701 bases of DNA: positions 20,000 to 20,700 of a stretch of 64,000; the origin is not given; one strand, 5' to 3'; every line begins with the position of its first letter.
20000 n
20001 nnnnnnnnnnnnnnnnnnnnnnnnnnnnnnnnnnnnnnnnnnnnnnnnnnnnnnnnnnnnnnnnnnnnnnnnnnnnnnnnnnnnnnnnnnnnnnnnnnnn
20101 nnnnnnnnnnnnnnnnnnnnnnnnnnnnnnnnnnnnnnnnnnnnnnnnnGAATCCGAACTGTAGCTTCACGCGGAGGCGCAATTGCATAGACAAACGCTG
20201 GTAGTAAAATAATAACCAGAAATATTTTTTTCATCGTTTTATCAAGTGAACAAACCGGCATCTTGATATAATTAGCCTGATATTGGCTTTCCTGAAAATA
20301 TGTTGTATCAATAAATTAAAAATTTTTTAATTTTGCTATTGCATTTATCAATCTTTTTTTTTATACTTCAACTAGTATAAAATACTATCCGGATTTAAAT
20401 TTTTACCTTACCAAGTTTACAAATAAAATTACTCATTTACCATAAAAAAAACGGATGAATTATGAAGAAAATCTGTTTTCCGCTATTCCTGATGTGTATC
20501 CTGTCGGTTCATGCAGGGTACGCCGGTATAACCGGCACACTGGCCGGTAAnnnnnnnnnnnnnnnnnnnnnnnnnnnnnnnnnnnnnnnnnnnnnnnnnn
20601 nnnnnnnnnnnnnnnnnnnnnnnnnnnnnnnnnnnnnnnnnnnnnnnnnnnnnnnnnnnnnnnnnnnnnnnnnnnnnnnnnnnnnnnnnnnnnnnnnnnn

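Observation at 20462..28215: TonB-dependent receptor followed by five tandem, recombining paralogs of an unknown lipoprotein family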

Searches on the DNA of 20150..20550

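Call 69: search_rna_families(source=window, start=20150, end=20550, threshold=evalue, max_evalue=1)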
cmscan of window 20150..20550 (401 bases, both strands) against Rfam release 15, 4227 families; matches with E-value up to 1: 0.
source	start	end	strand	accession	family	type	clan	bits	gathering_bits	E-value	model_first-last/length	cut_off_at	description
